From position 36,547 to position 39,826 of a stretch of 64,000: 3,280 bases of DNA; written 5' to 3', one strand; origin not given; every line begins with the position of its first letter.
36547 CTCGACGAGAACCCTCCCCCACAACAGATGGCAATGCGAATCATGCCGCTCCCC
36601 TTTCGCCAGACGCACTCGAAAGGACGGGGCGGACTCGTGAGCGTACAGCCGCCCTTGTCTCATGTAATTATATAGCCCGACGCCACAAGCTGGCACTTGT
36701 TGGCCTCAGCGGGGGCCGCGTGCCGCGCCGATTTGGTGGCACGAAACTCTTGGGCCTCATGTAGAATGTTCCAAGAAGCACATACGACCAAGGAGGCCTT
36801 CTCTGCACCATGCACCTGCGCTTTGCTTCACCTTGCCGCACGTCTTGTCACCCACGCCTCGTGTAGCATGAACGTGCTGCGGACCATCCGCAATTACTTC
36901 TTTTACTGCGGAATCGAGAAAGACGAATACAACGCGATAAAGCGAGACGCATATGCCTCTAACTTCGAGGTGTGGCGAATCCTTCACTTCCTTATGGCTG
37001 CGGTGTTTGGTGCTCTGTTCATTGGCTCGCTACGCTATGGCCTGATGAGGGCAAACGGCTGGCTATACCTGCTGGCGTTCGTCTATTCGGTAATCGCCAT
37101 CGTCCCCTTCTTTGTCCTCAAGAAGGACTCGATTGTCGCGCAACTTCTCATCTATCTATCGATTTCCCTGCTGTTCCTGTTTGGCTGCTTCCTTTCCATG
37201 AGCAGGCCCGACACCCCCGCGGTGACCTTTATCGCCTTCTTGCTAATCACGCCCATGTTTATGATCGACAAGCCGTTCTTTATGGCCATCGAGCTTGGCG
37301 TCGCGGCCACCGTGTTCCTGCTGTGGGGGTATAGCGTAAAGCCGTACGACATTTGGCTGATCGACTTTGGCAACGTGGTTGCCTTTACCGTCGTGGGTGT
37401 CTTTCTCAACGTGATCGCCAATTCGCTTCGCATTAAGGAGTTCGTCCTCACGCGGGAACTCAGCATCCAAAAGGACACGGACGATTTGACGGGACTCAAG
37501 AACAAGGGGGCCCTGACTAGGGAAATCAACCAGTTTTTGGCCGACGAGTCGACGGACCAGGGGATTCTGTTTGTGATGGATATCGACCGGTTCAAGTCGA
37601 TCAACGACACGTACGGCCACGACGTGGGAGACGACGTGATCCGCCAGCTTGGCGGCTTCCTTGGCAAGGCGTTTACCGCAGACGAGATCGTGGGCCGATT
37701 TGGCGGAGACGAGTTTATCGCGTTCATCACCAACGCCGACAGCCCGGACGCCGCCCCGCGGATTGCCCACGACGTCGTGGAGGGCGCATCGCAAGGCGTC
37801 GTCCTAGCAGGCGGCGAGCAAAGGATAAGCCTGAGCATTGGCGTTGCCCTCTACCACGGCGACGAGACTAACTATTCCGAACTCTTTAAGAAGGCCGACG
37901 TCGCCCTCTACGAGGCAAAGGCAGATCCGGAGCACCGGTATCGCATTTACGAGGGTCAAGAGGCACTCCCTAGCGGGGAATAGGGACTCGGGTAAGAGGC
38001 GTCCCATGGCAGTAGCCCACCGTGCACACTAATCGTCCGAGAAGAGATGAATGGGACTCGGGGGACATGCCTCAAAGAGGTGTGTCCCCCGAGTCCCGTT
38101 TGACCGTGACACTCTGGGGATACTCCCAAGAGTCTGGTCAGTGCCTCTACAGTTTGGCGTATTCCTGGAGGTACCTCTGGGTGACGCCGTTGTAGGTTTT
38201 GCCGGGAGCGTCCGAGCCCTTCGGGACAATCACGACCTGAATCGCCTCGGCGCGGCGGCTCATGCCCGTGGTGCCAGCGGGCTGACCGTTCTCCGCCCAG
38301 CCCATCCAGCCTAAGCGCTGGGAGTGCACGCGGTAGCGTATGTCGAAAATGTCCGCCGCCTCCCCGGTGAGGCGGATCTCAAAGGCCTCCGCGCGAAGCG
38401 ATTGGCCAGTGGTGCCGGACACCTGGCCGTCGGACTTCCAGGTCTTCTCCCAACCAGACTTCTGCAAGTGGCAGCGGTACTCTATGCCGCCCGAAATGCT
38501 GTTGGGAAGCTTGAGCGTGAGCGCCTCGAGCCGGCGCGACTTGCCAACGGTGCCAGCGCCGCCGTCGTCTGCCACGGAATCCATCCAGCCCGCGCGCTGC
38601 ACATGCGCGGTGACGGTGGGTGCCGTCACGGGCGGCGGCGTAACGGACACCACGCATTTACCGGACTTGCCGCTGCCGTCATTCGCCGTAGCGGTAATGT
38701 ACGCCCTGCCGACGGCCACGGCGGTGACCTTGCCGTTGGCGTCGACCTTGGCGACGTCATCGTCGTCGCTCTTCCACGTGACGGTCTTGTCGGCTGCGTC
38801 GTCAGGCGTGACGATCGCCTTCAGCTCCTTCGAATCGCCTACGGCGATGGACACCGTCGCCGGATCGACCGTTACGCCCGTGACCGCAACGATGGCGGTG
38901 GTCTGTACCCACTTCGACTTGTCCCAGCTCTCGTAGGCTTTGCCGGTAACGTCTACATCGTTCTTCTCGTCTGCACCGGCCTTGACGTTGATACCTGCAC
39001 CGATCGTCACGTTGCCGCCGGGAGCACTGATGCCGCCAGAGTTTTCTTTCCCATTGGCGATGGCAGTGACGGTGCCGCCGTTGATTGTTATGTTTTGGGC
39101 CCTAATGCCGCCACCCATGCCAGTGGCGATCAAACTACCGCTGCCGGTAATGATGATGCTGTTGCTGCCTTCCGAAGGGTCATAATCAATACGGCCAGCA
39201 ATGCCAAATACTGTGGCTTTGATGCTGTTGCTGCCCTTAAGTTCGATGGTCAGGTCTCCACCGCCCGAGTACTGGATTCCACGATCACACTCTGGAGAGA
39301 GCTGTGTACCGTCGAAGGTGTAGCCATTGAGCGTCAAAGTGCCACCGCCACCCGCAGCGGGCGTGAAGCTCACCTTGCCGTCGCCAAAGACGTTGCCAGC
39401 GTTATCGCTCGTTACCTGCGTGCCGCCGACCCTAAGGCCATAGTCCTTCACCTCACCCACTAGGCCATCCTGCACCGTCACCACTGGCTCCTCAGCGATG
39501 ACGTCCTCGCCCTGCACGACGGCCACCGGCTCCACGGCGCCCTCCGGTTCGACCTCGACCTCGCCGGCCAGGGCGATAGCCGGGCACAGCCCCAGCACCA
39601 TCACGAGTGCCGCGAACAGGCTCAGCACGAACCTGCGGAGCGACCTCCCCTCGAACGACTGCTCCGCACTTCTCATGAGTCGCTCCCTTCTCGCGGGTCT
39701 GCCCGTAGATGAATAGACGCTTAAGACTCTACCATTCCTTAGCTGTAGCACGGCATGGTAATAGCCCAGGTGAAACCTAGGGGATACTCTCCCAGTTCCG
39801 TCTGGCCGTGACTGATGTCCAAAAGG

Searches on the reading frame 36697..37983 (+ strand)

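Call 33: search_protein_families(library=pfam, proteins=[window:36697-37983:+], max_evalue=0.001)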
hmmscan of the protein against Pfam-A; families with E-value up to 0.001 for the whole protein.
window:36697-37983:+ (428 aa): 1 family
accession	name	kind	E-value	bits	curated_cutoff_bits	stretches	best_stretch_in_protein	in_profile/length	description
PF00990.26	GGDEF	-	1.3e-35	123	23.8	1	261-411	3-158/161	Diguanylate cyclase, GGDEF domain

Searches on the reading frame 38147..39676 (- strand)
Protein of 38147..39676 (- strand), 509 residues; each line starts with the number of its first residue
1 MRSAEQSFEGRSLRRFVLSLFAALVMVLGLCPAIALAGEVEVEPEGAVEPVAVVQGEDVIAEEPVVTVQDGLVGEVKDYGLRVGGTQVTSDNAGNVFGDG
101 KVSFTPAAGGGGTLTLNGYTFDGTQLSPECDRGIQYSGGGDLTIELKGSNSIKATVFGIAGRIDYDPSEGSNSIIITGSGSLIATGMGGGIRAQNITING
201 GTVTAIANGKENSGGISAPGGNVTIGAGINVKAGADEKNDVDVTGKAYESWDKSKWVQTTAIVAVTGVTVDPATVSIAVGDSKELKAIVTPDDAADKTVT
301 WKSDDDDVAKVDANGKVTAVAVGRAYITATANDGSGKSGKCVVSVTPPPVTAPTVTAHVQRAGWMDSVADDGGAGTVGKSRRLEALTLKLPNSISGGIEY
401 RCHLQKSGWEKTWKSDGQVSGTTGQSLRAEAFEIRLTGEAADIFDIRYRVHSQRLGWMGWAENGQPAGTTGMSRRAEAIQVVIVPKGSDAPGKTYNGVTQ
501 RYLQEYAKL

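Call 8: search_protein_families(library=pfam, proteins=[window:38147-39676:-], max_evalue=0.01)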
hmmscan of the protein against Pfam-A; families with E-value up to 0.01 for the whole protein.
window:38147-39676:- (509 aa): 3 families
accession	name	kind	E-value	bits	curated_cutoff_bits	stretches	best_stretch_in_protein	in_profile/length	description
PF07538.16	ChW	-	1.6e-41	140.2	22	3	403-438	1-35/35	Clostridial hydrophobic W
PF02368.24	Big_2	-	1.6e-21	76.4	22.8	1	264-337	1-74/79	Bacterial Ig-like domain (group 2)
PF22359.2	Big-like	-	0.00014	22.5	27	1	298-345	2-46/48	Bacterial Ig-like domain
